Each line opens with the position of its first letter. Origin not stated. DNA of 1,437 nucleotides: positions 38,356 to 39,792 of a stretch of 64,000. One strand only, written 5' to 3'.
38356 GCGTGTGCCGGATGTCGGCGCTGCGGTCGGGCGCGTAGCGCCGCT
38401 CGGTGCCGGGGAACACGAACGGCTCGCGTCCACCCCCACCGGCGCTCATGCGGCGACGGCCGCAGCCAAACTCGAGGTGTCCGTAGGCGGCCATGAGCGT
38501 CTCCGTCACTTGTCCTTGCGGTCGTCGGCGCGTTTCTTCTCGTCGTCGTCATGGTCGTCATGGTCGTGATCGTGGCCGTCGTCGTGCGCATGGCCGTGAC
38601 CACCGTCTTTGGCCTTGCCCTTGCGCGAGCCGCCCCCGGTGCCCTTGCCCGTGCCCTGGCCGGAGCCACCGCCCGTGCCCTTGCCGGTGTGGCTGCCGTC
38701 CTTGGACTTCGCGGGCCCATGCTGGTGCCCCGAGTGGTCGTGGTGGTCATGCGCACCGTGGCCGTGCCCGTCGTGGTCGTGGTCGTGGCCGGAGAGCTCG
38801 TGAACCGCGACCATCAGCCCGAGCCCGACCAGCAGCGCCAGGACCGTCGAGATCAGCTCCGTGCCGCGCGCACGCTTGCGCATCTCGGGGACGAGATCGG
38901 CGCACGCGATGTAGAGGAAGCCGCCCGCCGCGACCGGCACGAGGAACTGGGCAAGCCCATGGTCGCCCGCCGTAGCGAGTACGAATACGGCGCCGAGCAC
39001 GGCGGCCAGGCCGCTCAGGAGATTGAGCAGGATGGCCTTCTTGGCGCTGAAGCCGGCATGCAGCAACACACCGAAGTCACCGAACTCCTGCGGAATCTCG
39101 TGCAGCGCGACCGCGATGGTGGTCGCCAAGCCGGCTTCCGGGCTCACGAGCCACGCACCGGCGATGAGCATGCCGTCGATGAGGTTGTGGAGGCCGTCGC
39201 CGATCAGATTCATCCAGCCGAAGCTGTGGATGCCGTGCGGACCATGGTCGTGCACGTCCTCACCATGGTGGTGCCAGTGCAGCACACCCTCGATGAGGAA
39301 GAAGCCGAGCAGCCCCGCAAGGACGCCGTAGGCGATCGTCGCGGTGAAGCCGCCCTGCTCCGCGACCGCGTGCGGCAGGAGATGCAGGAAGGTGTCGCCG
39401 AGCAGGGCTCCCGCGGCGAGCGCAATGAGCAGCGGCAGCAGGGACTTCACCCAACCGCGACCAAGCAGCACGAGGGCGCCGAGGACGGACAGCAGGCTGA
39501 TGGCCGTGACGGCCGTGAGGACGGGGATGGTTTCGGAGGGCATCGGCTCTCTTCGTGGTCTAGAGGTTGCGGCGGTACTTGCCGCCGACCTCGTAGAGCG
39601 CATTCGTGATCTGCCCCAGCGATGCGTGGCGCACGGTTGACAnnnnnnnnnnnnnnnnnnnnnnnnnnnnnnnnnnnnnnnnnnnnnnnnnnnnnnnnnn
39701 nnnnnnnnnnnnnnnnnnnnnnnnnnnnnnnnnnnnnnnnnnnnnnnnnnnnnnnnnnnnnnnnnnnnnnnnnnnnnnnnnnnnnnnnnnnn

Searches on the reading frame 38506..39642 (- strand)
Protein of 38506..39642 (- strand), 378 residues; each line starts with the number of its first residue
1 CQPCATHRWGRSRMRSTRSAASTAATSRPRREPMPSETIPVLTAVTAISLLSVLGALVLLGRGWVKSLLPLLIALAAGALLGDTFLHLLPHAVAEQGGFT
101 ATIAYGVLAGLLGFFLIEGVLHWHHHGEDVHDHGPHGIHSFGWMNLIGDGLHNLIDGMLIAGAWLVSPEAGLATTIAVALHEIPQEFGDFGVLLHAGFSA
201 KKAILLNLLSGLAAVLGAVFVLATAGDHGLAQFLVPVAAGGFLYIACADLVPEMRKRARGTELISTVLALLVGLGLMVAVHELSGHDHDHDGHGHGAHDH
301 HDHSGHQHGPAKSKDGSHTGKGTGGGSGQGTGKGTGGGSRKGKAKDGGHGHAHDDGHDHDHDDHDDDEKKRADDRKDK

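Call 65: search_protein_families(library=pfam, proteins=[window:38506-39642:-], max_evalue=0.001)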
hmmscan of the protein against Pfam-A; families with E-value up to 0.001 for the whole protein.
window:38506-39642:- (378 aa): 1 family
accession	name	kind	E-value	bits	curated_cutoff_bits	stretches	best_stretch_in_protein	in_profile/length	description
PF02535.28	Zip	-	3.6e-38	132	35.1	2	130-279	166-321/323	ZIP Zinc transporter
